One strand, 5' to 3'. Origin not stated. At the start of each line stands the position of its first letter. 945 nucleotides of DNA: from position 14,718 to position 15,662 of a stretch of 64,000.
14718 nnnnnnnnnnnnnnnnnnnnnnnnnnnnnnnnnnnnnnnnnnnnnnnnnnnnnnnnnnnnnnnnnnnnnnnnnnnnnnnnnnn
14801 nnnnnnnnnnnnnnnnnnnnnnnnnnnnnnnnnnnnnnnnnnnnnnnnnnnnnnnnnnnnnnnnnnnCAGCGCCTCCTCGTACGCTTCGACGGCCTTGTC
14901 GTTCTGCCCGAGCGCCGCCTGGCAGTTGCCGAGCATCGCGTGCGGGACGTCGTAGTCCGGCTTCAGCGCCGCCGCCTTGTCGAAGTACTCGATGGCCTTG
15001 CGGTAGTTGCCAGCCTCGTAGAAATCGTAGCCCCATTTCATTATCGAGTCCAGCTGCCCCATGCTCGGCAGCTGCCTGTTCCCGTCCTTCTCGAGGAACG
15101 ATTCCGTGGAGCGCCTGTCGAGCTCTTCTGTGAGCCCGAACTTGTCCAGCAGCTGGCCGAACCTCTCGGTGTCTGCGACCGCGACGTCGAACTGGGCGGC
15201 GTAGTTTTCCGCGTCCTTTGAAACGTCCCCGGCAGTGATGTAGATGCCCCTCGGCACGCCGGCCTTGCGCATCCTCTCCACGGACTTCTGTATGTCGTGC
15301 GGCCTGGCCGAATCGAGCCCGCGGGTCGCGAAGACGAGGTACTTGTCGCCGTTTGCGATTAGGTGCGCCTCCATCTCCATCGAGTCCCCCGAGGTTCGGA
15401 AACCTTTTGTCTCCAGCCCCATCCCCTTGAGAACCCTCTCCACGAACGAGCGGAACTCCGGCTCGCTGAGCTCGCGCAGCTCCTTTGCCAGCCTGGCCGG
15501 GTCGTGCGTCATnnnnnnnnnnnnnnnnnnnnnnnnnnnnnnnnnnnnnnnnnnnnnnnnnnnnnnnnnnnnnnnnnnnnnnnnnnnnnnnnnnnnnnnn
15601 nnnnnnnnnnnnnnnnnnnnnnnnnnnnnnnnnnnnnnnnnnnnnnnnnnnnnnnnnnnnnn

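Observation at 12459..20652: Candidate undescribed system: MFS transporter, degenerate FtsZ-like protein and two giant Zn-ribbon/TPR proteins (one Mrr-nuclease-fold plus HhH) in one tightly coupled minus-strand operon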

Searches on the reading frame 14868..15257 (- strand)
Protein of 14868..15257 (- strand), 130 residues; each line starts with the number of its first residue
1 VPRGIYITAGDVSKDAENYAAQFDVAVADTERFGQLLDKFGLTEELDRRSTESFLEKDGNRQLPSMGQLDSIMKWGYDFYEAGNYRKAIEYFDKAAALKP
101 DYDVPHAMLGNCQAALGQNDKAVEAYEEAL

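Call 78: find_related_loci(query=A4, collection=metagenome_contigs, flank=10000)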
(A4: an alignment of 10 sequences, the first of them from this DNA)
Query A4 (130 aa) in metagenome_contigs; peptide patterns used: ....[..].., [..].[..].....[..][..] (x = any residue, [..] = any of these).
175 stretches matched a pattern; 12 encode a relative of the query (tblastn E <= 1e-3); 12 distinct loci.
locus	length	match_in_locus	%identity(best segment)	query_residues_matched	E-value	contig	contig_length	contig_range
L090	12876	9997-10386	88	1-130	1e-79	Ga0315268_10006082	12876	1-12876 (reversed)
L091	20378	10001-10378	42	5-130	5e-33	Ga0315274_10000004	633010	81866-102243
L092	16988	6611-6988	40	5-130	1e-32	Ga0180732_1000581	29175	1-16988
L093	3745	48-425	37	5-130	8e-23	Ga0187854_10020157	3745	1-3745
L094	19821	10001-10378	33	5-130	2e-21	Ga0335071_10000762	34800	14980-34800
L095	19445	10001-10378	32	5-130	1e-16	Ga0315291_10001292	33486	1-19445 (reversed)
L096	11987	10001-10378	32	5-130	4e-16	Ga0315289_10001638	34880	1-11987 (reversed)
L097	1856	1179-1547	32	7-129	1e-15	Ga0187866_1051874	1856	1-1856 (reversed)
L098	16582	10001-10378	29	5-130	1e-15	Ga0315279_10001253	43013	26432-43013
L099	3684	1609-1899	33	6-102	1e-15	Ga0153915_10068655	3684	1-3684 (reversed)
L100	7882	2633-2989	30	7-125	3e-13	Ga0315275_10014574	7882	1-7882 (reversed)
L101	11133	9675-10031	30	7-125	3e-13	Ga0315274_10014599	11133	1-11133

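Call 82: search_protein_families(library=pfam, proteins=[L095:7340-8884:+, L095:8874-9725:+, L095:9722-11941:+, L095:11971-12327:-, L095:6345-6797:+, L095:4860-6041:-], max_evalue=0.001)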
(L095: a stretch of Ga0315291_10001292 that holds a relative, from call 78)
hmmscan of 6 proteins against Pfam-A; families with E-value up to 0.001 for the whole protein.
L095:7340-8884:+ (514 aa): 6 families
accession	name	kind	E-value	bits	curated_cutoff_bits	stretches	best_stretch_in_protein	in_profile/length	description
PF16199.10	Radical_SAM_C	-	9.5e-24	83.7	31.9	1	288-366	1-82/85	Radical_SAM C-terminal domain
PF04055.27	Radical_SAM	-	1.5e-15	58.2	29.5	1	82-270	6-156/166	Radical SAM superfamily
PF23613.1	ELP3_N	-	1e-09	38.6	27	1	8-67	9-69/70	ELP3 N-terminal domain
PF00583.31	Acetyltransf_1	-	2.6e-06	28.2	20.7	1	404-500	28-116/116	Acetyltransferase (GNAT) family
PF13673.13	Acetyltransf_10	-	0.00025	21.4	23.6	0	456-502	61-109/128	Acetyltransferase (GNAT) domain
PF13508.13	Acetyltransf_7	-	0.00082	20.1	27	0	457-501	39-83/84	Acetyltransferase (GNAT) domain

L095:8874-9725:+ (283 aa): 0 families

L095:9722-11941:+ (739 aa): 28 families (the best 25 are shown)
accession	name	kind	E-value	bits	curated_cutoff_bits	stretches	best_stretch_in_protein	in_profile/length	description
PF07719.23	TPR_2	-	1.2e-48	159.6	27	1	624-653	2-31/34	Tetratricopeptide repeat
PF00515.34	TPR_1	-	2.9e-45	150.7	27.8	1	624-654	2-32/34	Tetratricopeptide repeat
PF13432.12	TPR_16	-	3.8e-42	142.7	32.7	4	165-222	4-61/65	Tetratricopeptide repeat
PF14559.12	TPR_19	-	3.2e-38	130.3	25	5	248-297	13-62/68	Tetratricopeptide repeat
PF13431.12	TPR_17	-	7.3e-33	110.5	24.4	0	614-642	4-32/34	Tetratricopeptide repeat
PF13428.12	TPR_14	-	2.5e-30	102.3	23.5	1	593-630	5-42/44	Tetratricopeptide repeat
PF13181.12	TPR_8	-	6.9e-29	98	25.7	0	624-654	2-32/34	Tetratricopeptide repeat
PF13414.12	TPR_11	-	1.7e-25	88.8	26.8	0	200-240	2-42/42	TPR repeat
PF13424.12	TPR_12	-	2.7e-22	79.2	30.1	2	591-650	5-72/77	Tetratricopeptide repeat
PF13174.12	TPR_6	-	1.6e-21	75.9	26.3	0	262-292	2-32/33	Tetratricopeptide repeat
PF12895.13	ANAPC3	-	6.1e-17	62.1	27.2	0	171-248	2-78/82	Anaphase-promoting complex, cyclosome, subunit 3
PF13371.12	TPR_9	-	1.1e-13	51.5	35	2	168-222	5-59/73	Tetratricopeptide repeat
PF13176.12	TPR_7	-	1.3e-12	47.1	27.9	0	625-657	1-33/36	Tetratricopeptide repeat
PF13374.12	TPR_10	-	7.1e-12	45.4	27.5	0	627-651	6-30/42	Tetratricopeptide repeat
PF23914.1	TPR_CcmH_CycH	-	2.8e-11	43.9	42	1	214-320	38-147/158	Cytochrome c-type biogenesis protein H TPR domain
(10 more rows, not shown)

L095:11971-12327:- (118 aa): 1 family
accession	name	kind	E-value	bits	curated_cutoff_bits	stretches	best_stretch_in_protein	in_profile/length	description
PF05239.21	PRC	-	7.9e-10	39.1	21.2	1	42-114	5-71/78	PRC-barrel domain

L095:6345-6797:+ (150 aa): 3 families
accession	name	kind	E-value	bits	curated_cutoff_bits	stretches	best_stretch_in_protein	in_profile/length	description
PF12840.13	HTH_20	-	5.2e-07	30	27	1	61-98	12-51/51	Helix-turn-helix domain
PF01022.26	HTH_5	-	4.9e-05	23.6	22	1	67-91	17-41/47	Bacterial regulatory protein, arsR family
PF09339.16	HTH_IclR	-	0.00059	20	22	0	59-96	12-49/52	IclR helix-turn-helix domain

L095:4860-6041:- (393 aa): 3 families
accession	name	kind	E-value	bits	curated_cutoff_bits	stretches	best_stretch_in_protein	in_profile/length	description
PF13379.11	NMT1_2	-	7.3e-26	91.9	24.7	1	58-296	2-241/252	NMT1-like family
PF09084.16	NMT1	-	7.2e-06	26.5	20.5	1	93-290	16-206/216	NMT1/THI5 like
PF12974.12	Phosphonate-bd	-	0.00073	19.4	27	0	109-198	38-134/242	ABC transporter, phosphonate, periplasmic substrate-binding protein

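Call 97: find_related_loci(query=A4, collection=viral_contigs, flank=5000)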
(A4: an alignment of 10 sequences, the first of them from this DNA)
Query A4 (130 aa) in viral_contigs; peptide patterns used: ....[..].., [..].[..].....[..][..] (x = any residue, [..] = any of these).
87 stretches matched a pattern, but none encodes a relative of the query by tblastn (E <= 1e-3).

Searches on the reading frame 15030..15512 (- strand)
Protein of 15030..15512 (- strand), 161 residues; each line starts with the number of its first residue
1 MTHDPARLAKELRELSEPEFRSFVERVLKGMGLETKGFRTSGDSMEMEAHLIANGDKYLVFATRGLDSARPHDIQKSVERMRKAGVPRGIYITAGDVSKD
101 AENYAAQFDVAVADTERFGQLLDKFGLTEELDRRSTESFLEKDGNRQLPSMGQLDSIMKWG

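Call 45: find_homologous_proteins(query=window:15030-15512:-)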
Query seq(161 aa) (161 aa): 1 proteins with E <= 0.001 among 48 candidates.
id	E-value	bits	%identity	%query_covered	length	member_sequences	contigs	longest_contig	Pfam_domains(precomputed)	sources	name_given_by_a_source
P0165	2.7e-53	198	74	80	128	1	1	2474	PF04471.19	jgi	jgi:restriction endonuclease Mrr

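Call 64: search_solved_structures(query=A3, max_evalue=1, show_alignments=2)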
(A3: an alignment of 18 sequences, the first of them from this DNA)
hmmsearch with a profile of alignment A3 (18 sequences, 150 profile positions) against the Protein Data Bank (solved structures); distinct sequences matched with E-value up to 1: 12.
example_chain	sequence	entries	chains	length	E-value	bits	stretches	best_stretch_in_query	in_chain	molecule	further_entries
5e86_A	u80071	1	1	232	0.11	15.6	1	46-141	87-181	78 kDa glucose-regulated protein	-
5e85_A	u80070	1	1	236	0.11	15.6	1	46-141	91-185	78 kDa glucose-regulated protein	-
9zn0_A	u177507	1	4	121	0.14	15.3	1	5-97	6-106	COMM domain-containing protein 10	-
9zmy_A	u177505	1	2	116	0.16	15.1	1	6-97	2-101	COMM domain-containing protein 10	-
1y88_A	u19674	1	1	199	0.31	14.1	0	26-117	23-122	Hypothetical protein AF1548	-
8esd_T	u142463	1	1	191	0.37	13.9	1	6-96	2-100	COMM domain-containing protein 10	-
8f2r_J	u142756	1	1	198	0.48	13.5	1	5-96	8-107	COMM domain-containing protein 10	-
8p0w_J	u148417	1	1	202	0.53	13.4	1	5-96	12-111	COMM domain-containing protein 10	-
6uwm_A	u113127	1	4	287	0.71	13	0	6-36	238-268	Voltage-gated potassium channel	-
8f2u_J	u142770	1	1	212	0.73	12.9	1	5-96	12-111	COMM domain-containing protein 10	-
6asy_A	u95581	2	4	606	0.73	12.9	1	46-141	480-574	78 kDa glucose-regulated protein | Endoplasmic reticulum chaperone BiP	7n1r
5e84_A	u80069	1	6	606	0.73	12.9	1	46-141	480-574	78 kDa glucose-regulated protein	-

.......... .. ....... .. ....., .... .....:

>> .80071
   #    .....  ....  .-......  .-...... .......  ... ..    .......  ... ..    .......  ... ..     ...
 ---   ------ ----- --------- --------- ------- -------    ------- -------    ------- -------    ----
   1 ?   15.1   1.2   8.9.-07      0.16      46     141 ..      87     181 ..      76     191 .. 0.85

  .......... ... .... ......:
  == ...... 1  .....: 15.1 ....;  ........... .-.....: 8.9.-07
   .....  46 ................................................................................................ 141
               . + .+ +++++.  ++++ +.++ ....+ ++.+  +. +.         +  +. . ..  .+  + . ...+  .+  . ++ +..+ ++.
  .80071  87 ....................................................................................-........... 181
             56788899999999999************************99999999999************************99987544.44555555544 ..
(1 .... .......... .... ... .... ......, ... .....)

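Call 72: predict_structure(alignment_id=A3)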
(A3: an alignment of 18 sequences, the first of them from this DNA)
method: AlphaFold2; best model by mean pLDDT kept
length: 150 residues; sequences in the alignment: 18
mean_pLDDT: 88.6   pTM: 0.81
mean pLDDT of the five models: 88.6, 88.4, 88.4, 87.2, 77.0
residues with pLDDT >= 90: 99; 70-90: 39; 50-70: 7; < 50: 5
segments of 3 or more residues with pLDDT < 50: 147-150
pLDDT, mean of each block of 10 residues (from residue 1): 76 89 95 93 92 95 92 94 94 95 97 94 89 79 55
secondary structure, 60 per line:
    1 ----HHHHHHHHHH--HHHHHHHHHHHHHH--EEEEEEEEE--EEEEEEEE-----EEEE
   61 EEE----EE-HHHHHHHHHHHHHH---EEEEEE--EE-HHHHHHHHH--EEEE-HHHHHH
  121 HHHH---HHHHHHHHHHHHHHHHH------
elements in order: H5-14 H17-30 E33-41 E44-51 E57-63 H71-84 E88-93 H99-107 E110-113 H115-124 H128-144

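Call 74: fold_search(model_id=the predicted structure, library=pdb)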
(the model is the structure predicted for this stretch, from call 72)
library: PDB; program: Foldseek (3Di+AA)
matches with E <= 10: 1414; with E <= 0.001: 7
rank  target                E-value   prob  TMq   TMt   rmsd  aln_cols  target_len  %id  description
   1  4f0q_D                9.2e-06  1.00  0.54  0.22   4.8       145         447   19  MspJI Restriction Endonuclease - P21 Form (released 2012-08-08)
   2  4f0p_B                1.2e-05  1.00  0.58  0.23   5.9       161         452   19  MspJI Restriction Endonuclease - P31 Form (released 2012-08-08)
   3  4f0p_A                1.4e-05  1.00  0.54  0.22   6.3       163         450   19  MspJI Restriction Endonuclease - P31 Form (released 2012-08-08)
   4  4f0p_C                1.7e-05  1.00  0.58  0.23   5.4       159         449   18  MspJI Restriction Endonuclease - P31 Form (released 2012-08-08)
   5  7e8r                  2.8e-05  1.00  0.46  0.23   7.8       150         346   11  EcoT38I restriction endonuclease (released 2022-03-02)
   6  8uhd_E                6.7e-04  1.00  0.50  0.38   6.2       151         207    9  Structure of paused transcription complex Pol II-DSIF-NELF - post-translocated (released 2024-03-20)
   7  1y88                  8.0e-04  1.00  0.54  0.45   4.6       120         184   19  Crystal Structure of Protein of Unknown Function AF1548 (released 2004-12-21)
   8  7edb_B                1.0e-03  1.00  0.45  0.24   7.0       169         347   12  EcoT38I restriction endonuclease complexed with DNA (released 2022-03-16)
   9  6hlq_E                1.3e-03  1.00  0.47  0.35   5.5       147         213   10  Yeast RNA polymerase I* elongation complex bound to nucleotide analog GMPCPP (released 2019-04-03)
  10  5xog_E                1.5e-03  1.00  0.48  0.36   6.1       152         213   10  RNA Polymerase II elongation complex bound with Spt5 KOW5 and Elf1 (released 2017-08-16)
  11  8yfq_E                1.5e-03  1.00  0.44  0.33   8.5       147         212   12  Cryo EM structure of Komagataella phaffii RNAPII-Rat1-Rai1 pre-termination complex (released 2024-09-25)
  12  1dzf                  1.7e-03  1.00  0.50  0.37   5.0       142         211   10  RPB5 from S.cerevisiae (released 2000-06-09)
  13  4oc8_A                2.9e-03  1.00  0.58  0.26   6.1       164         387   13  DNA modification-dependent restriction endonuclease AspBHI (released 2014-03-19)
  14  9g1x_E                2.9e-03  1.00  0.45  0.34   6.0       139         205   10  Yeast RNA polymerase I elongation complex stalled by an apurinic site, 11-subunit (released 2025-06-18)
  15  6exv_E                2.9e-03  1.00  0.46  0.35   6.8       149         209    9  Structure of mammalian RNA polymerase II elongation complex inhibited by Alpha-amanitin (released 2018-03-21)
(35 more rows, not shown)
